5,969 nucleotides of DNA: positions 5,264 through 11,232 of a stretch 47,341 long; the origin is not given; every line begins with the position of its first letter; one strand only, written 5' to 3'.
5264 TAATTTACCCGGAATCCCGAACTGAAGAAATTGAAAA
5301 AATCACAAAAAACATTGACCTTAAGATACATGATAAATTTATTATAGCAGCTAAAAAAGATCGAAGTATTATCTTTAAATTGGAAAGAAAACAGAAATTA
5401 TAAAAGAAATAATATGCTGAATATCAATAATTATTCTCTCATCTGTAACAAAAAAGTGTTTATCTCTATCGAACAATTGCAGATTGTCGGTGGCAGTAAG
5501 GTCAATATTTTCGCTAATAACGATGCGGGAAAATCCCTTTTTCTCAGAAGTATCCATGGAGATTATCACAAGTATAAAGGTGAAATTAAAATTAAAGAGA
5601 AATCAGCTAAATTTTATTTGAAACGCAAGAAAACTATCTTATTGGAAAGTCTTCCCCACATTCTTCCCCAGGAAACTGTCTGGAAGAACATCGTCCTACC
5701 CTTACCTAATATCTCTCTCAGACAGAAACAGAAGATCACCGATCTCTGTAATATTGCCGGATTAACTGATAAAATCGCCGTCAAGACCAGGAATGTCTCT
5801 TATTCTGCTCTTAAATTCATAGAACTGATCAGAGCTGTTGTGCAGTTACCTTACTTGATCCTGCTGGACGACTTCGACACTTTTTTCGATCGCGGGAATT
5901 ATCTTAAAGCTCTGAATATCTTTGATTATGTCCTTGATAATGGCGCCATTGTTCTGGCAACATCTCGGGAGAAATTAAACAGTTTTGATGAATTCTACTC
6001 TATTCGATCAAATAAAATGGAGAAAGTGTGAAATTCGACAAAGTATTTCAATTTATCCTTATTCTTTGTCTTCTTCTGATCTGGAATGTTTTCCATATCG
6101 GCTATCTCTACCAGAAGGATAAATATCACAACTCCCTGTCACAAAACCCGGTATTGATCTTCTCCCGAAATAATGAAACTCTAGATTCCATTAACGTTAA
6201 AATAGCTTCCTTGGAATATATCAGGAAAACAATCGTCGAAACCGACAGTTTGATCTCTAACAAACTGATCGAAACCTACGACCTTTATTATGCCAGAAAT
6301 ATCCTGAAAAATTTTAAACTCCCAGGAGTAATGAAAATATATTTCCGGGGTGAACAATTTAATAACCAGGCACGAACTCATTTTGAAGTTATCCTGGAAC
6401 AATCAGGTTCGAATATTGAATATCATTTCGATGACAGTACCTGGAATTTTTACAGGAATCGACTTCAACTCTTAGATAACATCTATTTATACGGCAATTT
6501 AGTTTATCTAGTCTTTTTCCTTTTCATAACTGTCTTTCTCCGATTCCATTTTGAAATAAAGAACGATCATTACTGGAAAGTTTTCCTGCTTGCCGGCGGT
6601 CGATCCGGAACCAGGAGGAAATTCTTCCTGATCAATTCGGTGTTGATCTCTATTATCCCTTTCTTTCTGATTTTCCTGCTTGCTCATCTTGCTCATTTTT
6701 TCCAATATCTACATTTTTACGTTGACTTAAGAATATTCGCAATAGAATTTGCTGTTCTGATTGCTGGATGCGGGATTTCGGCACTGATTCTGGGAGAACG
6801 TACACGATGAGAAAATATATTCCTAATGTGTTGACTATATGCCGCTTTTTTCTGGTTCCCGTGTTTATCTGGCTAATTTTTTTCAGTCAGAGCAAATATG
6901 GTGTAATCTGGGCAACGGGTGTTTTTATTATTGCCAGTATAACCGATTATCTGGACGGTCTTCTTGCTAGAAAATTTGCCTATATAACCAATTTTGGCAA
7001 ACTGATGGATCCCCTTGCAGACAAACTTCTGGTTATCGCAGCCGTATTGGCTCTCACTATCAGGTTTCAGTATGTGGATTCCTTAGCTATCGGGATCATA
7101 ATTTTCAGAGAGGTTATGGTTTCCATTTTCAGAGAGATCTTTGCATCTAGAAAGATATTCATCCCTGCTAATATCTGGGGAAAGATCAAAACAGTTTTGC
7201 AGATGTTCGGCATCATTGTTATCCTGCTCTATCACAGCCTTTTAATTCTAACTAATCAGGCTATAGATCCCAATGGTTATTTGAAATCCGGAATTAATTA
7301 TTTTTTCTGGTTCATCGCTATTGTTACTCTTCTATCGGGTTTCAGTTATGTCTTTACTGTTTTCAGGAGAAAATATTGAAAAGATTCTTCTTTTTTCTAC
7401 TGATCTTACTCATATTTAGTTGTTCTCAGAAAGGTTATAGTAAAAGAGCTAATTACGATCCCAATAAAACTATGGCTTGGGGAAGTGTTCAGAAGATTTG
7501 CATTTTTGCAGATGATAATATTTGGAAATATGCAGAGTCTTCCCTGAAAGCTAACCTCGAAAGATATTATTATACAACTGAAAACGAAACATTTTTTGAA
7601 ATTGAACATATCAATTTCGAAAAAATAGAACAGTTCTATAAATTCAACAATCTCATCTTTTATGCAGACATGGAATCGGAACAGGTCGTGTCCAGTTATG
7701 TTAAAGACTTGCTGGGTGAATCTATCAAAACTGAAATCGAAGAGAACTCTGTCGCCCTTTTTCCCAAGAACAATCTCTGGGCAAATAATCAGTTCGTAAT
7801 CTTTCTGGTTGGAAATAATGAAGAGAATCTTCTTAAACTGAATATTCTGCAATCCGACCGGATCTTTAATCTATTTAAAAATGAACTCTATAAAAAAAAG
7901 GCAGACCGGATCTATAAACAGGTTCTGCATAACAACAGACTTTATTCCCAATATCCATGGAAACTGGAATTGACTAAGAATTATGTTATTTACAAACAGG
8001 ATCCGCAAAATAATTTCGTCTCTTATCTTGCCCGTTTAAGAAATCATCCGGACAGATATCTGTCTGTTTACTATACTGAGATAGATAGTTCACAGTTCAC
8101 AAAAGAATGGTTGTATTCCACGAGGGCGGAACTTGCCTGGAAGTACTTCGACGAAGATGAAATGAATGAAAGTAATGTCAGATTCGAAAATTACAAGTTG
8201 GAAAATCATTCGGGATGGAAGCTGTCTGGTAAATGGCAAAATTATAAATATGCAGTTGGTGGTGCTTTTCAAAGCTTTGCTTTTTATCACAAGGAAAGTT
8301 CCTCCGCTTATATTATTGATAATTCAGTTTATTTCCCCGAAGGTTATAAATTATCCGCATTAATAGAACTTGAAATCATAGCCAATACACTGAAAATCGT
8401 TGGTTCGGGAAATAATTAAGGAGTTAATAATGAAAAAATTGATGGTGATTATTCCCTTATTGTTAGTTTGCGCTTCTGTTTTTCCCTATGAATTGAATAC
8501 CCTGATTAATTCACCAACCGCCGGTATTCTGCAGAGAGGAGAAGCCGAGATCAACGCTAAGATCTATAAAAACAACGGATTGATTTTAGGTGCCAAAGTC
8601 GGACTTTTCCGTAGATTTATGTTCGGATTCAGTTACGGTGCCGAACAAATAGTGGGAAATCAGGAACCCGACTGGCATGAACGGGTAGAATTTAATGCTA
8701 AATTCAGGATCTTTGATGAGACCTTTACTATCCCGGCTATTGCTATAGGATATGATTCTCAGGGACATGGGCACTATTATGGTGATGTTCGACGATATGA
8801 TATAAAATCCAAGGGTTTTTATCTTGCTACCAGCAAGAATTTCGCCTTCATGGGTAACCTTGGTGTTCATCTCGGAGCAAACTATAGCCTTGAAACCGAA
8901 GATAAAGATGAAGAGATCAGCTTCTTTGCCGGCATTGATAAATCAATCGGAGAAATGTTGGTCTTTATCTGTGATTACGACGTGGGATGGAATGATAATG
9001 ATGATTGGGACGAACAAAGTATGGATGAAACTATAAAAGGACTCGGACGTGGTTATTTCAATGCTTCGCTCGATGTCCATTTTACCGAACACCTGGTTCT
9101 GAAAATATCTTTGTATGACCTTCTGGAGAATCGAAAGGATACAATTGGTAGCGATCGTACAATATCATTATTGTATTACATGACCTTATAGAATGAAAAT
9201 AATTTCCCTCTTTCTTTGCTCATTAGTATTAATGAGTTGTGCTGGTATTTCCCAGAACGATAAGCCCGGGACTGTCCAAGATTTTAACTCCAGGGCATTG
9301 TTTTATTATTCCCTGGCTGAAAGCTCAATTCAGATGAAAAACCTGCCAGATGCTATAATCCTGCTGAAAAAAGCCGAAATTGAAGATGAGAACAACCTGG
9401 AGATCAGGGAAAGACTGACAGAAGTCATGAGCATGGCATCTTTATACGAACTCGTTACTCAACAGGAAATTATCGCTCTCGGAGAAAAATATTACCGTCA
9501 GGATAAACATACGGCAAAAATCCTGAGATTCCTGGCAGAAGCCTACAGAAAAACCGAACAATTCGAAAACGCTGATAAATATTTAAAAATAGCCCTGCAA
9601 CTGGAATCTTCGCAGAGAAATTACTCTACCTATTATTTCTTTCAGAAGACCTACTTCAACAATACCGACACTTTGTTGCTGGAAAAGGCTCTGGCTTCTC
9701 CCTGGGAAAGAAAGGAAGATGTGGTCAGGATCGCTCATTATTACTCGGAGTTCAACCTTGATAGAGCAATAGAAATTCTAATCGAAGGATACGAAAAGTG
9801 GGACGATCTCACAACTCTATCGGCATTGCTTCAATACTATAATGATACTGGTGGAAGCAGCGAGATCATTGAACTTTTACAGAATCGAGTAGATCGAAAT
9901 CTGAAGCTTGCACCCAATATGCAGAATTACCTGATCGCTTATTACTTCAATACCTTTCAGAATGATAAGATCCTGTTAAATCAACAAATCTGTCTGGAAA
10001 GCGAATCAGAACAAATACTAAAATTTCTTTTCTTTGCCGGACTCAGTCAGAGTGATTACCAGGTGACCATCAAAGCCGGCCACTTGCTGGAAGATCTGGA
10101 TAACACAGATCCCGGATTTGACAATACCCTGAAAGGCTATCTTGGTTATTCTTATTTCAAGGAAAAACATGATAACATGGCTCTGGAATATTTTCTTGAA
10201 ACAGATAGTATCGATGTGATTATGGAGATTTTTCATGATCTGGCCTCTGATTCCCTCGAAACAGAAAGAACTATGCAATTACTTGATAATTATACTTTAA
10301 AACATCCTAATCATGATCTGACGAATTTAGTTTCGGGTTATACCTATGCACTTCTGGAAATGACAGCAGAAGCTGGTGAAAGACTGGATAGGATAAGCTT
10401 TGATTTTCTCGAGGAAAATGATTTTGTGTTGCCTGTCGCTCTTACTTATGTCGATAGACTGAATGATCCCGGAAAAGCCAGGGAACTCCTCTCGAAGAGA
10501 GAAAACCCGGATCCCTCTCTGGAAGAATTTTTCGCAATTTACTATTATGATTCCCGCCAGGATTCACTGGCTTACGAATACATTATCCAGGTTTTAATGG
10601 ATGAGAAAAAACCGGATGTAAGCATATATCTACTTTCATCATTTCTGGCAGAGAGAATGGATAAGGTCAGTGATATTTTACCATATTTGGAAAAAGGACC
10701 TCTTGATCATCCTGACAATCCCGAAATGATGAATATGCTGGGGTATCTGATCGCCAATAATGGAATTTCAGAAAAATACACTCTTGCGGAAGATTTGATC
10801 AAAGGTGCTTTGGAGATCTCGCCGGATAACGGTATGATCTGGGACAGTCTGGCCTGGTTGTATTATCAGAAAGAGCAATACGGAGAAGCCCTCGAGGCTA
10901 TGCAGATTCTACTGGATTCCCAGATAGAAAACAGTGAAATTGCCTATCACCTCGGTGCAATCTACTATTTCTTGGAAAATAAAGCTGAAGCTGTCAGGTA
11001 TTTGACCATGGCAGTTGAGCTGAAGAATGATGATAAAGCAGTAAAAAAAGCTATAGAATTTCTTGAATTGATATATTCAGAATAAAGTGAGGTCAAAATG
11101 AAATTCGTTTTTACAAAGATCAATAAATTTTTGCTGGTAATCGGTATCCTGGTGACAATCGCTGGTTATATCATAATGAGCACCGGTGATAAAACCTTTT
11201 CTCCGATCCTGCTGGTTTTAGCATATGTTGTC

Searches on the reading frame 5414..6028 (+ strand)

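Call 30: search_protein_families(library=pfam, proteins=[window:5414-6028:+], max_evalue=0.0001)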
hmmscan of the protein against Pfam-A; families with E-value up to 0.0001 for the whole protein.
window:5414-6028:+ (205 aa): 1 family
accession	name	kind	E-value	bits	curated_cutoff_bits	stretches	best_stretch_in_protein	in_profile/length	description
PF00005.33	ABC_tran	-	2.6e-12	48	25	1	22-153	6-134/137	ABC transporter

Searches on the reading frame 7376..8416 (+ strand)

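Call 31: search_protein_families(library=pfam, proteins=[window:7376-8416:+], max_evalue=0.0001)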
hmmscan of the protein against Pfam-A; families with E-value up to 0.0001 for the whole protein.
window:7376-8416:+ (347 aa): 1 family
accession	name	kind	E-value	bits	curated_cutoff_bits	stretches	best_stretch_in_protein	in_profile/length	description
PF16125.10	DUF4837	-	4.7e-25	88.7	25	1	36-338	3-295/295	Domain of unknown function (DUF4837)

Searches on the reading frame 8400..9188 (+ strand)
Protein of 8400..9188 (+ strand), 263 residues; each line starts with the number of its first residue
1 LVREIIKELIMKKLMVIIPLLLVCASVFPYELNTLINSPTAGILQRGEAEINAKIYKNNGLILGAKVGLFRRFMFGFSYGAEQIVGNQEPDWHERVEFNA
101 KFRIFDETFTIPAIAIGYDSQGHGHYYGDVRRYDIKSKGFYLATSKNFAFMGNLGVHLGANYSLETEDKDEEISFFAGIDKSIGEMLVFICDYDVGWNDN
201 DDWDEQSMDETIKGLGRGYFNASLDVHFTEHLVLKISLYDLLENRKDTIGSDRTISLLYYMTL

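Call 31: search_protein_families(library=pfam, proteins=[window:8400-9188:+], max_evalue=0.0001)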
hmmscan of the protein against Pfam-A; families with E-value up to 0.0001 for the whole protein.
window:8400-9188:+ (263 aa): 0 families

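Call 64: search_protein_families(library=pfam, proteins=[window:8400-9188:+], max_evalue=0.001)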
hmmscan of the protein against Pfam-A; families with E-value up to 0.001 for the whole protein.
window:8400-9188:+ (263 aa): 1 family
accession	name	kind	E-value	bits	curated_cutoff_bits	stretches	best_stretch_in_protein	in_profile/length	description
PF06082.17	YjbH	-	0.00018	20.9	24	1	35-159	10-126/658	Exopolysaccharide biosynthesis protein YbjH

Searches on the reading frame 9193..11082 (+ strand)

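Call 31: search_protein_families(library=pfam, proteins=[window:9193-11082:+], max_evalue=0.0001)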
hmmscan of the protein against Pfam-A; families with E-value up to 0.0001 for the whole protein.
window:9193-11082:+ (630 aa): 10 families
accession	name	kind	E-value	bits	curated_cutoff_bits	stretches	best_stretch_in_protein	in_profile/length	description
PF07719.23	TPR_2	-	7.5e-12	44.8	27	0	582-613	2-33/34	Tetratricopeptide repeat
PF14559.12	TPR_19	-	4.2e-09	37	25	0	527-573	5-51/68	Tetratricopeptide repeat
PF13432.12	TPR_16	-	6.1e-09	36.6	32.7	0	553-613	3-63/65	Tetratricopeptide repeat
PF13424.12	TPR_12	-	1.2e-08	35.4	30.1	0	525-571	15-69/77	Tetratricopeptide repeat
PF13428.12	TPR_14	-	1.3e-08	35.1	23.5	0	110-139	3-32/44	Tetratricopeptide repeat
PF00515.34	TPR_1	-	6.7e-07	29.3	27.8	0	585-611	5-31/34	Tetratricopeptide repeat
PF13176.12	TPR_7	-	1.5e-06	28.3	27.9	0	111-138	2-29/36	Tetratricopeptide repeat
PF12895.13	ANAPC3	-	4.4e-06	27.3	27.2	0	543-604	22-79/82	Anaphase-promoting complex, cyclosome, subunit 3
PF13181.12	TPR_8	-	5.5e-06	26.6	25.7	0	582-613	2-33/34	Tetratricopeptide repeat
PF13429.12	TPR_15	-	2.5e-05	24.3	26.2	0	164-235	68-139/280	Tetratricopeptide repeat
